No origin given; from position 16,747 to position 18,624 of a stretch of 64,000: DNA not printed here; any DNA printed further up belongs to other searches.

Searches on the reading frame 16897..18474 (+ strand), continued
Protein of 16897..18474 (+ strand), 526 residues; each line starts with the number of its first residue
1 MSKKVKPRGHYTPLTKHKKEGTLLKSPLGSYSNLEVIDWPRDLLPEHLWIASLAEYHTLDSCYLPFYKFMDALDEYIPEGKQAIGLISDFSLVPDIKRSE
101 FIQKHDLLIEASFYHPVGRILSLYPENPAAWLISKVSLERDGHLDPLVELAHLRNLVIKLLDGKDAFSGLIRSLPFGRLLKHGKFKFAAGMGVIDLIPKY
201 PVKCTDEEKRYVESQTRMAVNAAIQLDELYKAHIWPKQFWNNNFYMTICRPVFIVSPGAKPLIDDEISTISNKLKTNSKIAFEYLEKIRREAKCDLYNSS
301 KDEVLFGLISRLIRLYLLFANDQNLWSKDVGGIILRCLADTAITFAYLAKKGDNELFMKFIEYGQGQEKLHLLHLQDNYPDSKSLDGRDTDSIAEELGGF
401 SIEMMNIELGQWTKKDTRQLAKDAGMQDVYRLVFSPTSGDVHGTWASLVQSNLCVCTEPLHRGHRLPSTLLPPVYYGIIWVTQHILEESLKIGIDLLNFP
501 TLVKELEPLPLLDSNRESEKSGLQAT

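Call 18: search_protein_families(library=padloc, proteins=[L001:4969-5595:+, L003:7213-7536:+, L003:3528-4766:-, L004:3496-5178:+, L005:1991-2545:+, P0104, P0085, P0055], max_evalue=0.01)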
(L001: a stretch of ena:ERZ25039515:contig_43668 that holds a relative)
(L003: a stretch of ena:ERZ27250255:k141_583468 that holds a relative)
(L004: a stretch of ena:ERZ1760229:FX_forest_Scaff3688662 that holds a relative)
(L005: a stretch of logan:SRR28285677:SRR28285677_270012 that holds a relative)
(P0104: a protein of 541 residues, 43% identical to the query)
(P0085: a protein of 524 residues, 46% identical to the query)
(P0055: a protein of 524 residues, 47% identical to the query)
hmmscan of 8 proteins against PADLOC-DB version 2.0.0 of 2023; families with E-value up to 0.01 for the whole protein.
L001:4969-5595:+ (208 aa): 0 families

L003:7213-7536:+ (108 aa): 0 families

L003:3528-4766:- (412 aa): 1 family
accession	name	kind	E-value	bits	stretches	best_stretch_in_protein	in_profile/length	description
PDLC01918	CARF6--CARF_CARF_CARF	-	0.00099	16.6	1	270-378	29-133/298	-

L004:3496-5178:+ (560 aa): 16 families
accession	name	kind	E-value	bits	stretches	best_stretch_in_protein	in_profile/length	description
PDLC05062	PDC-S66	-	8.8e-29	98.8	1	416-535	140-259/282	-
PDLC02962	RT-TIR_XII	-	5.5e-19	66.4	1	415-554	336-475/478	single gene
PDLC02961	RT-TIR_XII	-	1.3e-16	58.6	1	419-555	342-472/475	single gene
PDLC00417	ThsB1|ThsB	-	3.7e-14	50.9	1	426-518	168-260/303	TIR-like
PDLC02410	Aga_Cas4-like_Nuc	-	1.5e-08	32.8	1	141-390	1-251/255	Class II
PDLC02406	Aga_Cas4-like_Nuc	-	1.6e-08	32.5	0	141-175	1-41/308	Class II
PDLC00424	ThsB1|ThsB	-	4.1e-07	28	1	423-497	100-174/234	TIR-like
PDLC03015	TIR-NLR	-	4.8e-07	26.9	1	427-518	4-93/824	-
PDLC02012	SAVED5--SAVED_TIR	-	5.5e-07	27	1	426-487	15-75/404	-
PDLC02421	Aga_TIR-PNTD1-PNTD2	-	1.6e-05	22.2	1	423-498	2-78/430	Class I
PDLC00943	Cas4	-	4e-05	21.6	0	149-192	7-50/180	CRISPR-associated protein Cas4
PDLC02403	Aga_TIR-PNTD1-PNTD2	-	8.9e-05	19.7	1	424-489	2-68/443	Class I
PDLC00060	DruK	-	0.00045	17.7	1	340-410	207-280/347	PD-(D/E)XK nuclease superfamily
PDLC01250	Cas4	-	0.00059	18.2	0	149-194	7-51/168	"CAS-I,CAS-II,CAS-III,CAS-IV,CAS-V,CAS-VI; acquisition_associated"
PDLC00436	ThsB1|ThsB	-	0.0011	16.5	1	423-523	34-136/183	TIR-like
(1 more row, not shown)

L005:1991-2545:+ (184 aa): 7 families
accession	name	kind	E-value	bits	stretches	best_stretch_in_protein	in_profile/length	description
PDLC03663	mREase_IV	-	4.1e-08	30.4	1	62-150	414-501/544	Type IV methyl-directed restriction enzyme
PDLC04819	PDC-S02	-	1.7e-07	28.8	1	60-153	196-287/334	-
PDLC00631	ZorD1|ZorD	-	2e-07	27.2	1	57-130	945-1013/1071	"SWI2/SNF2 helicase, Mrr-like nuclease"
PDLC04806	PDC-S02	-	4.7e-07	27.4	1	57-151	182-277/324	-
PDLC04796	PDC-S02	-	2.2e-06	24.9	1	55-150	238-333/390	-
PDLC04815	PDC-S02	-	6.3e-06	23.7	1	64-161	209-306/346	-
PDLC03203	mREase_II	-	1.3e-05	22.6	1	78-147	273-345/393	Type II methyl-directed restriction enzyme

P0104 (541 aa): 1 family
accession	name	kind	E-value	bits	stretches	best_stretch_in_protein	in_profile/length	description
PDLC03826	DitA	-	1.3e-19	68.4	1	22-511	4-476/486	-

P0085 (524 aa): 1 family
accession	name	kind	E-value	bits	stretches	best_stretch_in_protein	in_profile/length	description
PDLC03826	DitA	-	6.5e-38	128.8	1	16-509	3-479/486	-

P0055 (524 aa): 1 family
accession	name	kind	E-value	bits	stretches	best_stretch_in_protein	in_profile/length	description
PDLC03826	DitA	-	6.2e-22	76.1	1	40-498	32-472/486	-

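Call 31: predict_structure(alignment_id=A1)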
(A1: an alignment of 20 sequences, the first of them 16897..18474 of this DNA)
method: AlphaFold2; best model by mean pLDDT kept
length: 526 residues; sequences in the alignment: 20
mean_pLDDT: 76.9   pTM: 0.48
mean pLDDT of the five models: 76.9, 75.9, 74.3, 73.9, 70.1
residues with pLDDT >= 90: 131; 70-90: 260; 50-70: 72; < 50: 63
segments of 3 or more residues with pLDDT < 50: 1-7, 32-41, 250-259, 443-455, 464-471, 515-526
pLDDT, mean of each block of 10 residues (from residue 1): 45 80 74 43 76 90 93 92 91 94 95 93 89 91 82 83 73 89 74 83 85 85 80 70 54 43 74 91 90 72 89 90 70 82 93 89 86 79 69 75 77 82 85 62 41 50 46 69 91 91 87 50 33
secondary structure, 60 per line:
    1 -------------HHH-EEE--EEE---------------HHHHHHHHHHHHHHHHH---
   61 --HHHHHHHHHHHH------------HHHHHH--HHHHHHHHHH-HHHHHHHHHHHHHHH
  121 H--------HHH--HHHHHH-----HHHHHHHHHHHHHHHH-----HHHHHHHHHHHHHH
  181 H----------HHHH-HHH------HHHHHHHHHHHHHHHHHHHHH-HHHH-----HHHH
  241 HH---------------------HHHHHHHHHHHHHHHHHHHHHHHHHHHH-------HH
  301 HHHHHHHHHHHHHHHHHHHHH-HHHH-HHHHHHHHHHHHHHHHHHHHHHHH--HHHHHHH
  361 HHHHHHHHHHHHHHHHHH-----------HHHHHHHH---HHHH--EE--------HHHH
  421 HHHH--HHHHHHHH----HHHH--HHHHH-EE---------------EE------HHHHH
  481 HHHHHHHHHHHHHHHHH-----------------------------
elements in order: E18-20 E23-25 H41-57 H63-74 H87-92 H95-104 H106-121 H135-140 H146-161 H167-181 H192-195 H206-226 H228-231 H237-242 H264-291 H299-321 H323-326 H328-351 H354-378 H390-397 H401-404 H417-424 H427-434 H439-442 H445-449 H476-497

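Call 38: fold_search(model_id=the predicted structure, library=pdb)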
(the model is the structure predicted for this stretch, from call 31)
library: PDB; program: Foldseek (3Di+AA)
matches with E <= 10: 46; with E <= 0.001: 0
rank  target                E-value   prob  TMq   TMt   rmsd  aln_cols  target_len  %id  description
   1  9joz                  6.7e-01  0.04  0.08  0.09  26.2       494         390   10  outward-open hSLC19A1 (released 2025-02-26)
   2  7tx6                  8.2e-01  0.04  0.08  0.10  26.5       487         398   10  Cryo-EM structure of the human reduced folate carrier in complex with methotrexate (released 2022-09-21)
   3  6duw                  1.8e+00  0.20  0.14  0.33  18.8       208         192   14  Crystal structure of the alpha-N-catenin actin-binding domain H1 mutant (released 2018-12-19)
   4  3ahm_A                1.8e+00  0.04  0.12  0.11  26.4       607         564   10  Pz peptidase a (released 2010-08-25)
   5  9wji                  1.9e+00  0.03  0.10  0.12  24.0       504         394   11  Alkylsulfone-bound human VAChT (released 2025-11-05)
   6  8u5x                  2.0e+00  0.06  0.16  0.15  25.3       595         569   10  The mTORC1 cholesterol sensor LYCHOS (GPR155) - auxin bound, open state (released 2024-09-18)
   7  8u5v                  2.7e+00  0.04  0.13  0.13  24.7       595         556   10  The mTORC1 cholesterol sensor LYCHOS (GPR155) - auxin bound, closed state (released 2024-09-18)
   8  8ex5                  2.7e+00  0.02  0.10  0.11  26.8       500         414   12  Human S1P transporter Spns2 in an outward-facing open conformation (state 4) (released 2023-05-31)
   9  7spt                  2.8e+00  0.02  0.08  0.09  27.2       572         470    9  Crystal structure of exofacial state human glucose transporter GLUT3 (released 2022-05-18)
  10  9j3x_A                3.2e+00  0.04  0.12  0.11  24.5       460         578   13  Cryo-EM structure of lysosome cholesterol sencing protein LYCHOS in Tight-state (released 2025-04-02)
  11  9ljg_A                3.6e+00  0.20  0.22  0.31  10.7       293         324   12  Cryo-EM structure of human organic solute transporter OSTalpha/beta in apo state (released 2025-12-03)
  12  6oom                  3.6e+00  0.01  0.08  0.10  26.9       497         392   10  PROTEIN A (released 2019-09-04)
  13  9ukv_A                3.7e+00  0.01  0.09  0.09  24.9       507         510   11  JM Complex - E. coli MurJ, Levivirus M lysis protein LysM (SglM) (released 2025-09-10)
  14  9jbe_B                4.1e+00  0.04  0.16  0.13  25.1       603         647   12  Cryo-EM structure of the human LYCHOS in complex with cholesterol and cholesteryl hemisuccinate in the contracted stat (released 2025-07-16)
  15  4kly_A                4.4e+00  0.15  0.18  0.35  11.3       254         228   11  Crystal structure of a blue-light absorbing proteorhodopsin mutant D97N from HOT75 (released 2013-06-05)
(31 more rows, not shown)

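Call 39: find_related_loci(query=A1, collection=genome_contigs, flank=6000)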
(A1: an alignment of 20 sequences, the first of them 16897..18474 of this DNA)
Query A1 (526 aa) in genome_contigs; peptide patterns used: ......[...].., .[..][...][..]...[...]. (x = any residue, [..] = any of these).
35 stretches matched a pattern; 23 encode a relative of the query (tblastn E <= 1e-3); 23 distinct loci.
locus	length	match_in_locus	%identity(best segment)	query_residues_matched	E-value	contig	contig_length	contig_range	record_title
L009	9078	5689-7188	48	9-509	4e-162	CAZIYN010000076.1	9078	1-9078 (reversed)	MAG TPA_asm: uncultured Dehalococcoidales bacterium isolate binchicken_co178_237 genome assembly, contig: NODE_9196_leng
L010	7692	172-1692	47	3-509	2e-155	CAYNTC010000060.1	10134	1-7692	MAG TPA_asm: uncultured Pirellulales bacterium isolate binchicken_co34_499 genome assembly, contig: NODE_11576_length_10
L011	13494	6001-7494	48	11-507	3e-155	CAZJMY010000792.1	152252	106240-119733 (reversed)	MAG TPA_asm: uncultured Myxococcales bacterium isolate binchicken_co84_298 genome assembly, contig: k141_1418257, whole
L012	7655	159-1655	44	3-502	7e-150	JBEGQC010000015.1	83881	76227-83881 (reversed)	MAG: Cyanobacteriota bacterium isolate pamunkeyriver_2019_sw_WHONDRS-S19S_0054_A_bin.56 scaffold_0000052, whole genome s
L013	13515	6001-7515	43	3-507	2e-146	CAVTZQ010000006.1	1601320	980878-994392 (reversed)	MAG: uncultured Acidobacteriota bacterium isolate MFD04408.bin.1.50 genome assembly, contig: contig_43668, whole genome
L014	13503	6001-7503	46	1-502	4e-146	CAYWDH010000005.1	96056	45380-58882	MAG TPA_asm: uncultured Eubacteriales bacterium isolate SRP323688_co1_129 genome assembly, contig: NODE_459_length_96056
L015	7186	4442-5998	44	1-519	9e-143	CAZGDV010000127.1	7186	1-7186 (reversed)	MAG TPA_asm: uncultured Dehalococcoidia bacterium isolate binchicken_co334_68 genome assembly, contig: NODE_20173_length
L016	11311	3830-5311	42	9-501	8e-134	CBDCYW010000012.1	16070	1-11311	MAG: Candidatus Eiseniibacteriota bacterium isolate 9d5bca9a-b2ae-4bb4-9135-b14f0b5ecb2e genome assembly, contig: contig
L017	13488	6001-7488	41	9-500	1e-122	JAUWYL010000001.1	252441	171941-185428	MAG: bacterium isolate CSMAG_2709 CSMAG_2709_k141_623547_length_252441_cov_13.5782, whole genome shotgun sequence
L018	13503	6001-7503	42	8-510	1e-122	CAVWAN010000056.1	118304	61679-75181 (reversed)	MAG: uncultured Acidobacteriaceae bacterium isolate MFD03726.bin.2.160 genome assembly, contig: contig_29324, whole geno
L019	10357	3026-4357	42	66-506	1e-119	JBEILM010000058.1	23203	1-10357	MAG: Gemmatimonas sp. isolate Sample-104-S78-bin-3 Sample_104_S78-bin_3-k141_1480700, whole genome shotgun sequence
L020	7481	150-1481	42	66-506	1e-119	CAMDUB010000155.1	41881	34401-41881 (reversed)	MAG: Phycisphaera mikurensis NBRC 102666 isolate MsE-30jul19-209 genome assembly, contig: MsE-30jul19-C1129, whole genom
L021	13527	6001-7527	38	1-517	6e-120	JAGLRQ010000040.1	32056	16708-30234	MAG: Candidatus Auribacterota bacterium isolate RS_9_21 ROV157_9.bin.21.fa_40, whole genome shotgun sequence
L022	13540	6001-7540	38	1-509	4e-86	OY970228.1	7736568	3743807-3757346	MAG: uncultured Planctomycetaceae bacterium isolate MFD00731.bin.c.1 genome assembly, chromosome: 1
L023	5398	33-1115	37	144-500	2e-80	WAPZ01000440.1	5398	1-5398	MAG: Candidatus Heimdallarchaeota archaeon isolate S146_22 k151_486288, whole genome shotgun sequence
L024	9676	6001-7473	47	11-501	5e-148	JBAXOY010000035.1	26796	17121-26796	MAG: Chlamydiota bacterium isolate ELA517 MAG517_35, whole genome shotgun sequence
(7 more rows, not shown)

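Call 44: search_protein_families(library=padloc, alignment_id=A3, max_evalue=0.00001)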
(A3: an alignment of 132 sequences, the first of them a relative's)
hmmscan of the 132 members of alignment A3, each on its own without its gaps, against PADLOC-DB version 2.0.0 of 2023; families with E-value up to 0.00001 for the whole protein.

A. member 1, L009:2840-3790:+ (317 aa): 0 families

B. families by the number of members that match (of 132 scanned): 241 families (the first 25 are shown)
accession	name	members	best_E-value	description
PDLC04134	mad2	2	5.9e-15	mads_2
PDLC04815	PDC-S02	2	1e-10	-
PDLC04819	PDC-S02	2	1.7e-07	-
PDLC03049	REase_I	1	1.1e-138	Type I restriction enzyme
PDLC03246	MTase_II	1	6.5e-117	Type II methyltransferase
PDLC00785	Cyclase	1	3.4e-80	oligonucleotide-cyclase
PDLC03060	Specificity_I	1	2.7e-75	Type I specificity subunit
PDLC03057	Specificity_I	1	3.5e-74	Type I specificity subunit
PDLC03108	Specificity_I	1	7e-68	Type I specificity subunit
PDLC03276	MTase_II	1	7.8e-63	Type II methyltransferase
PDLC00796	Cyclase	1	1.3e-56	oligonucleotide-cyclase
PDLC03090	Specificity_I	1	1.6e-56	Type I specificity subunit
PDLC03099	Specificity_I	1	2.6e-54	Type I specificity subunit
PDLC03162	Specificity_I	1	8.4e-53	Type I specificity subunit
PDLC03157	Specificity_I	1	1.4e-52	Type I specificity subunit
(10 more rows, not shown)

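Call 45: search_protein_families(library=pfam, alignment_id=A3, max_evalue=0.00001)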
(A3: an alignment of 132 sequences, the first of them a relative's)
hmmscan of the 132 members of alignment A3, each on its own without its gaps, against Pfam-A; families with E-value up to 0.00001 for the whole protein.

A. member 1, L009:2840-3790:+ (317 aa): 2 families
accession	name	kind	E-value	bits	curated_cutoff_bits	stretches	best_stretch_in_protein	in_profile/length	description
PF00551.24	Formyl_trans_N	-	2.7e-43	148.3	26.1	1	7-183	4-181/181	Formyl transferase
PF02911.23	Formyl_trans_C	-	3.1e-29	101.5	21.1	1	207-305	2-99/100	Formyl transferase, C-terminal domain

B. families by the number of members that match (of 132 scanned): 110 families (the first 25 are shown)
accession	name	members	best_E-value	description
PF00106.31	adh_short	2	9.7e-50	short chain dehydrogenase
PF13561.12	adh_short_C2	2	2.6e-30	Enoyl-(Acyl carrier protein) reductase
PF04471.18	Mrr_cat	2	7.4e-23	Restriction endonuclease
PF00665.32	rve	2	1.3e-14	Integrase core domain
PF08659.16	KR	2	3.6e-09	KR domain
PF16542.10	PNKP_ligase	1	4.4e-182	PNKP adenylyltransferase domain, ligase domain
PF01011.28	PQQ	1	3.9e-179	Glucose/ethanol/alcohol dehydrogenase, beta-propeller domain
PF03255.19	ACCA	1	3.3e-137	Acetyl co-enzyme A carboxylase carboxyltransferase-like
PF03576.19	Peptidase_S58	1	1.9e-126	Peptidase family S58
PF12623.12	Hen1_L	1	2.9e-113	RNA repair, ligase-Pnkp-associating, region of Hen1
PF07136.16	DUF1385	1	1.8e-82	Protein of unknown function (DUF1385)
PF01695.23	IstB_IS21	1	3.6e-67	IstB-like ATP binding protein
PF12873.12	DUF3825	1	2.5e-63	Domain of unknown function (DUF3825)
PF24877.1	ILV_EDD_C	1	4.2e-59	Dihydroxy-acid/6-phosphogluconate dehydratase C-terminal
PF25137.1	ADH_Fe_C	1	2.9e-49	Fe-containing alcohol dehydrogenase family, C-terminal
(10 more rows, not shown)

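Call 51: search_solved_structures(query=A1, max_evalue=10)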
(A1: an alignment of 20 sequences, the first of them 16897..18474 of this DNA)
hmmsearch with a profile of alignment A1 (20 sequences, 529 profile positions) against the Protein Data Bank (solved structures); distinct sequences matched with E-value up to 10: 1.
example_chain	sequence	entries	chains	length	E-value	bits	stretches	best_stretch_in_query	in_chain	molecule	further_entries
3bj1_A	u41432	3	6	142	0.61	11.7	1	98-215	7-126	hemoglobin alpha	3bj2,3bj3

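Call 52: search_protein_families(library=phrogs, proteins=[window:16897-18474:+], max_evalue=0.1)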
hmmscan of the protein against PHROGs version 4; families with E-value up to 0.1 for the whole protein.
window:16897-18474:+ (526 aa): 0 families

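Call 58: fold_search(model_id=the predicted structure, library=viral)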
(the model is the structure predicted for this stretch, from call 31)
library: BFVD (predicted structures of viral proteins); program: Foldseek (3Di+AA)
matches with E <= 10: 99; with E <= 0.001: 0
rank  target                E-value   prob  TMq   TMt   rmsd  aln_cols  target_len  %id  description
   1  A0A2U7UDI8            2.6e-01  0.06  0.09  0.09  25.5       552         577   10  Uncharacterized protein [Pandoravirus neocaledonia]
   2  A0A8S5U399            4.4e-01  0.06  0.09  0.08  29.9       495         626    9  Minor tail protein [Myoviridae sp. ctBtV12]
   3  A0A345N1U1            6.4e-01  0.09  0.11  0.15  32.7       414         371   11  (no name in the UniProt tables at hand)
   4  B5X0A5                7.9e-01  0.05  0.10  0.11  25.6       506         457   10  Uncharacterized protein [Helicoverpa armigera NPV NNg1]
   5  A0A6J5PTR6            9.7e-01  0.05  0.10  0.11  25.1       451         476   11  Uncharacterized protein [uncultured Caudovirales phage]
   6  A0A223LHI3            1.1e+00  0.08  0.13  0.20  25.9       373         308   13  Uncharacterized protein [Erwinia phage vB_EamM_RisingSun]
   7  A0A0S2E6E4            1.2e+00  0.03  0.09  0.08  31.5       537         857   15  ORF245 [White spot syndrome virus]
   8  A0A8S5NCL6            1.2e+00  0.03  0.09  0.06  24.2       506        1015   10  Minor tail protein [Siphoviridae sp. ctUse40]
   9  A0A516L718            1.3e+00  0.03  0.06  0.09  22.6       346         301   10  (no name in the UniProt tables at hand)
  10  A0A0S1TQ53            1.4e+00  0.08  0.14  0.17  30.9       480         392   10  G protein-coupled receptor-6.1 [Elephant endotheliotropic herpesvirus 4]
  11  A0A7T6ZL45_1          1.4e+00  0.04  0.13  0.08  34.8       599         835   12  (no name in the UniProt tables at hand)
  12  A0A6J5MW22            1.4e+00  0.04  0.08  0.10  31.1       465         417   11  Uncharacterized protein [uncultured Caudovirales phage]
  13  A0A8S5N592            1.4e+00  0.03  0.09  0.12  36.9       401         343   10  Zinc binding domain [Myoviridae sp. ctsip2]
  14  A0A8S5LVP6            1.7e+00  0.03  0.09  0.09  23.9       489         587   11  Uncharacterized protein [Siphoviridae sp. ctFn287]
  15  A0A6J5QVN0            1.7e+00  0.01  0.08  0.08  34.1       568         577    9  Uncharacterized protein [uncultured Caudovirales phage]
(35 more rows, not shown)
